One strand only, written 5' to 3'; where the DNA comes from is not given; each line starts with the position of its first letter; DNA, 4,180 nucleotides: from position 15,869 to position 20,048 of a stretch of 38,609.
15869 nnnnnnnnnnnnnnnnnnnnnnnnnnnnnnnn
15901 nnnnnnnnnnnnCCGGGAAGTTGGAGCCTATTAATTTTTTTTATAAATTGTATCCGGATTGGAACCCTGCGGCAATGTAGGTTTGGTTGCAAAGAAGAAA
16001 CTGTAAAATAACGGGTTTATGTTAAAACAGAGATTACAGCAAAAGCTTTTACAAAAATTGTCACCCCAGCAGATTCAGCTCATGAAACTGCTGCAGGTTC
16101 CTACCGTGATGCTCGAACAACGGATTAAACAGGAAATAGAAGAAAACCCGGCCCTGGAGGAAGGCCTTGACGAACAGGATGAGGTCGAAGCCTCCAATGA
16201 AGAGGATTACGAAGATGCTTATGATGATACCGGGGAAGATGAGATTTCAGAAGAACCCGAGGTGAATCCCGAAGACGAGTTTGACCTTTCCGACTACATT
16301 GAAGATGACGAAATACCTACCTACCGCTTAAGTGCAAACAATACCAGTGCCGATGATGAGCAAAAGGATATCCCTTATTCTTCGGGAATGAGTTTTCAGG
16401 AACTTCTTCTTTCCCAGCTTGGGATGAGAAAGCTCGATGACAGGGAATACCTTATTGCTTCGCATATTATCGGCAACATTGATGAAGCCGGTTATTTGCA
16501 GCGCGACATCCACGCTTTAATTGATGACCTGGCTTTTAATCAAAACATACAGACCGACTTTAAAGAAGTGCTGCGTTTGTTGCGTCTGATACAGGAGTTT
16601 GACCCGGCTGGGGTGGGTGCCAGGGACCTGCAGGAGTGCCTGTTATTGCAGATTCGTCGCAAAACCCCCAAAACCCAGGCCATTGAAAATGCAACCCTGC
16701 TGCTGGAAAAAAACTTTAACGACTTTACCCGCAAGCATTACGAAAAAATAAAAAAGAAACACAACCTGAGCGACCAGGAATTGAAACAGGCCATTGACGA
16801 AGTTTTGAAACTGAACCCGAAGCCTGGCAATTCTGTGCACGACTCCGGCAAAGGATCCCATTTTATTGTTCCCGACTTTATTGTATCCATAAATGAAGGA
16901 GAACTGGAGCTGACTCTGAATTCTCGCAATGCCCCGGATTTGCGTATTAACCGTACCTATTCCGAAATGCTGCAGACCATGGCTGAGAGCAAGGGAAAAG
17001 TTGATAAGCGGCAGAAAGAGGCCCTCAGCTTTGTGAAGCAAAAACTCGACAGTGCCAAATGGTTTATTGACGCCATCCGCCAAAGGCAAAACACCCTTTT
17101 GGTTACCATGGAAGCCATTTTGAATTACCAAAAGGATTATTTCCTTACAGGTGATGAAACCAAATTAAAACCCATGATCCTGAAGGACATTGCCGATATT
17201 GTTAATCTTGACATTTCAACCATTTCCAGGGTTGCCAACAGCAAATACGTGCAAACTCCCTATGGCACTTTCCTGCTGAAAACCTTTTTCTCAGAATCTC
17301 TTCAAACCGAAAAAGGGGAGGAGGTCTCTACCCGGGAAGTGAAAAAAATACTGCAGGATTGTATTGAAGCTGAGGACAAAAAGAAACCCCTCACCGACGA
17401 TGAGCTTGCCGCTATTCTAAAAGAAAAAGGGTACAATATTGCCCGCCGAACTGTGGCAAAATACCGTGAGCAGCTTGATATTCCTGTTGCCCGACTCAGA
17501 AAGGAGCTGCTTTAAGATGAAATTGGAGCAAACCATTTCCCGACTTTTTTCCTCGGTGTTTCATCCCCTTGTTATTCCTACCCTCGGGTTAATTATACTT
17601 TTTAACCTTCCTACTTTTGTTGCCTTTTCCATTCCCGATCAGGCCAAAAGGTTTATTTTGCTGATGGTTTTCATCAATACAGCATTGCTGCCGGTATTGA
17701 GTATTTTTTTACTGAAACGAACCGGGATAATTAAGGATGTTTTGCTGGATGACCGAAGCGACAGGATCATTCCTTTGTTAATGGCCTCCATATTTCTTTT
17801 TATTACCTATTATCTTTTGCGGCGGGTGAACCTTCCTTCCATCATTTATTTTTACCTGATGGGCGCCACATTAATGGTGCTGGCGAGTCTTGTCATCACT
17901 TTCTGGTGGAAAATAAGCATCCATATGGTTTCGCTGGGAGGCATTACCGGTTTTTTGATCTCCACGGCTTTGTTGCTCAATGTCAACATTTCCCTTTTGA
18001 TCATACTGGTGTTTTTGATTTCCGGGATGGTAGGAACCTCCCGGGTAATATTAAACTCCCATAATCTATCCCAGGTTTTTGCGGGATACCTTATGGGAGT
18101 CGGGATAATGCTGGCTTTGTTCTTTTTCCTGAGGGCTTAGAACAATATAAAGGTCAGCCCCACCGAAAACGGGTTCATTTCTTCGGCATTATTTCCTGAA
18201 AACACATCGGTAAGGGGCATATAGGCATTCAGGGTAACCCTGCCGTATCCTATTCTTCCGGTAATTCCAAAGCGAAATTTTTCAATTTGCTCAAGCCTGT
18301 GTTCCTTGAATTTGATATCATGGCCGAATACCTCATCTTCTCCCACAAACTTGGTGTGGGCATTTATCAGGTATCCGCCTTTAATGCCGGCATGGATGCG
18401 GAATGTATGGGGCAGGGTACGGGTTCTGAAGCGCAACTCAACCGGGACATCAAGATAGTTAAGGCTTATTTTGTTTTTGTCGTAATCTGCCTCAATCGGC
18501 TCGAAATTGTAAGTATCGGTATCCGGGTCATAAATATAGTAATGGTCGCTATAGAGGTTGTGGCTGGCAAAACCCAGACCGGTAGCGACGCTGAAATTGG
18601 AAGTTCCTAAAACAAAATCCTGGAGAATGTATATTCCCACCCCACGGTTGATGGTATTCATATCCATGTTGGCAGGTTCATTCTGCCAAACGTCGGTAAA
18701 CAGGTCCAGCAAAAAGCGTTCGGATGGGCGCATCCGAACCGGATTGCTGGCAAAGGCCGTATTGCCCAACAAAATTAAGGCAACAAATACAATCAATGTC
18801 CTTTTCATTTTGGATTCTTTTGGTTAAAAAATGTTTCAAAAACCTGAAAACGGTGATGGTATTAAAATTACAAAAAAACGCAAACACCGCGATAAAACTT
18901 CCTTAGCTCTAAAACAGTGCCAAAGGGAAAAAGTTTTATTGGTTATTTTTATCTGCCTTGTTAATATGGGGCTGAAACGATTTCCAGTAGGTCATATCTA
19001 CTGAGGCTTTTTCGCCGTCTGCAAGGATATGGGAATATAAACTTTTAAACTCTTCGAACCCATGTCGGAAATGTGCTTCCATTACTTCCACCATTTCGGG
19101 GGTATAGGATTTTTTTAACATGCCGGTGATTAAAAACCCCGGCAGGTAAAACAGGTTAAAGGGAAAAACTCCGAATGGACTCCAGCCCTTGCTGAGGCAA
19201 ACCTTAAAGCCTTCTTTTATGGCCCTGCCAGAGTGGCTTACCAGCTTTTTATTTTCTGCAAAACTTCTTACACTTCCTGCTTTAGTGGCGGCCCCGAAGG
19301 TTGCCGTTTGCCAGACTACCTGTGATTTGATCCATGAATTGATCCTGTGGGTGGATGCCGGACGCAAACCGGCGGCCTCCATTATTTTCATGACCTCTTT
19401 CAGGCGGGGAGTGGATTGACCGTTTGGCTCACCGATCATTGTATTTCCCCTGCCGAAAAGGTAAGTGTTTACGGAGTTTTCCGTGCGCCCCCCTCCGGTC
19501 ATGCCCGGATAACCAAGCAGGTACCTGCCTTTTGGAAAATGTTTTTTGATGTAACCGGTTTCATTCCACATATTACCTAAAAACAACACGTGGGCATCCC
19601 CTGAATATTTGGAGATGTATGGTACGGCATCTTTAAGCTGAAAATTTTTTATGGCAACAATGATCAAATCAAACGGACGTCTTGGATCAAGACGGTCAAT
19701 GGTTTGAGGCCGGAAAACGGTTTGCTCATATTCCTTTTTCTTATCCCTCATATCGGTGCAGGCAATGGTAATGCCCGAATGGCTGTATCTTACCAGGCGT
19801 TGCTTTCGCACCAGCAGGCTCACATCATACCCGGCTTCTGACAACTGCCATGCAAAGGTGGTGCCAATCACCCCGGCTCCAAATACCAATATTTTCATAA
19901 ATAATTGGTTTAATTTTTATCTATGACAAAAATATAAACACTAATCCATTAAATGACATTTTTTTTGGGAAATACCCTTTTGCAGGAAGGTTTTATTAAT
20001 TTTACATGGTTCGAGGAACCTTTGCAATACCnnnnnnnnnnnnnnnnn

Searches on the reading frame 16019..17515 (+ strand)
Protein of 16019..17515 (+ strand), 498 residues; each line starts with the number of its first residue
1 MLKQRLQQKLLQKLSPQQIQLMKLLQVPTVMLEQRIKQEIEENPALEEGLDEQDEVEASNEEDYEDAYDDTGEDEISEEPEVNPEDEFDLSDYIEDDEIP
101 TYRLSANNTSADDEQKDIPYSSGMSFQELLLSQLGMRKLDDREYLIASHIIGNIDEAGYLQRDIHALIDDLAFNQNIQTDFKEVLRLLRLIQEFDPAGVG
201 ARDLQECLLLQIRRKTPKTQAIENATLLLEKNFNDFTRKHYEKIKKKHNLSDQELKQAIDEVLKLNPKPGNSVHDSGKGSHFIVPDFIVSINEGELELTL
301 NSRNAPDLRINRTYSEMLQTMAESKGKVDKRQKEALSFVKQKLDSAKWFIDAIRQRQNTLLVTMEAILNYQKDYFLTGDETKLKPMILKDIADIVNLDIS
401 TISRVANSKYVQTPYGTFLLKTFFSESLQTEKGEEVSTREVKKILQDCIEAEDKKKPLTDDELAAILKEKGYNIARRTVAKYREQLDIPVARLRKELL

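Call 3: search_protein_families(library=pfam, proteins=[window:16019-17515:+], max_evalue=0.001)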
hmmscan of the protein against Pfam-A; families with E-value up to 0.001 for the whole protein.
window:16019-17515:+ (498 aa): 3 families
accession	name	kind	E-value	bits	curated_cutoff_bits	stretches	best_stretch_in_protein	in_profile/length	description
PF04963.19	Sigma54_CBD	-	3.3e-56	190.4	22.9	1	122-314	8-185/185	Sigma-54 factor, core binding domain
PF04552.19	Sigma54_DBD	-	6.8e-54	182.4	22.8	1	338-495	3-159/160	Sigma-54, DNA binding domain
PF00309.25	Sigma54_AID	-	6.4e-13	48.8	23.8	1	3-48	1-46/46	Sigma-54 factor, Activator interacting domain (AID)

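Call 4: search_protein_families(library=ncbifam, proteins=[window:16019-17515:+], max_evalue=0.001)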
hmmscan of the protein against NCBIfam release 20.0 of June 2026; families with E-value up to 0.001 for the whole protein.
window:16019-17515:+ (498 aa): 7 families
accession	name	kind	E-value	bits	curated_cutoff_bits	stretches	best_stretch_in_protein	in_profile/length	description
TIGR02395.1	rpoN_sigma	equivalog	9.6e-125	417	277.35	1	10-495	3-434/434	RNA polymerase factor sigma-54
NF004595.0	PRK05932.1-2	equivalog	6.9e-117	391.3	513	1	3-497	2-483/484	RNA polymerase factor sigma-54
NF009118.0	PRK12469.1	subfamily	1.5e-101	340.7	396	1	4-496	5-480/483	RNA polymerase factor sigma-54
NF004598.0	PRK05932.1-5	equivalog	8.4e-99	331.6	621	1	2-497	1-504/504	RNA polymerase factor sigma-54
NF004597.0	PRK05932.1-4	equivalog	4.1e-91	305.9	817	1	2-497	1-476/477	RNA polymerase factor sigma-54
NF004596.0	PRK05932.1-3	subfamily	1.1e-85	288.5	499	1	3-495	4-505/515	RNA polymerase factor sigma-54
NF004602.0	PRK05932.2-4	equivalog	2.6e-49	168.2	506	1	120-497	75-411/416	RNA polymerase factor sigma-54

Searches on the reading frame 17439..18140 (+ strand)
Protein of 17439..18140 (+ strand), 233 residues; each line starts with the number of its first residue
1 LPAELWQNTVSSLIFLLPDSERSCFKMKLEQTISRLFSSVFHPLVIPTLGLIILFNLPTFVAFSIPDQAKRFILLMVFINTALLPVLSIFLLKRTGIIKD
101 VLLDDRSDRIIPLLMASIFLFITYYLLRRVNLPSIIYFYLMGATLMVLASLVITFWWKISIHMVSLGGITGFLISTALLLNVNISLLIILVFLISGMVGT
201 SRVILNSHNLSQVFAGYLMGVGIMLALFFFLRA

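Call 25: search_protein_families(library=pfam, proteins=[window:17439-18140:+], max_evalue=0.001)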
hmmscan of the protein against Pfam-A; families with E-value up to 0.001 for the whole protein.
window:17439-18140:+ (233 aa): 1 family
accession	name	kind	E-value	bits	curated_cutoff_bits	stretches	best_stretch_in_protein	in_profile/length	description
PF01569.27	PAP2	-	0.0003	21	27.2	1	168-229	61-123/130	PAP2 superfamily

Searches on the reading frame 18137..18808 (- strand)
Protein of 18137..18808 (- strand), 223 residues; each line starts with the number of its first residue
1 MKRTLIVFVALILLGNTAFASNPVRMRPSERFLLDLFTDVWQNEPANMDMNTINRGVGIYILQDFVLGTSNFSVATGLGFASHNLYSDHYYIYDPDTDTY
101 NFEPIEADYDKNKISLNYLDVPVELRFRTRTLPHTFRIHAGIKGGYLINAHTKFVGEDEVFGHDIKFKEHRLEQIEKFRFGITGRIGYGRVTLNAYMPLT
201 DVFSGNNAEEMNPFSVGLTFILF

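Call 25: search_protein_families(library=pfam, proteins=[window:18137-18808:-], max_evalue=0.001)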
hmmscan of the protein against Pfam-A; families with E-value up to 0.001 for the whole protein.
window:18137-18808:- (223 aa): 1 family
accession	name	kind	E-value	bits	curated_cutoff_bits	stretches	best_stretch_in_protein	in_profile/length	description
PF13568.12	OMP_b-brl_2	-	6.6e-13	49.5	27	1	69-203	51-174/175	Outer membrane protein beta-barrel domain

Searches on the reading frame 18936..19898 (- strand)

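Call 25: search_protein_families(library=pfam, proteins=[window:18936-19898:-], max_evalue=0.001)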
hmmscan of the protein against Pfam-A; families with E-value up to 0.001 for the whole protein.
window:18936-19898:- (320 aa): 4 families
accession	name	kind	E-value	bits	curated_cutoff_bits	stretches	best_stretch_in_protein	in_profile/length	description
PF02558.23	ApbA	-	2.2e-21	76.5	22.2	1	3-159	1-149/150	Ketopantoate reductase PanE/ApbA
PF07992.20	Pyr_redox_2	-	0.00017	21.6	26.1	1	2-49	144-191/291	Pyridine nucleotide-disulphide oxidoreductase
PF01266.30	DAO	-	0.00042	20.4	27.9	1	2-32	1-31/353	FAD dependent oxidoreductase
PF00070.33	Pyr_redox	-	0.00043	21.2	22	1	2-38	1-37/82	Pyridine nucleotide-disulphide oxidoreductase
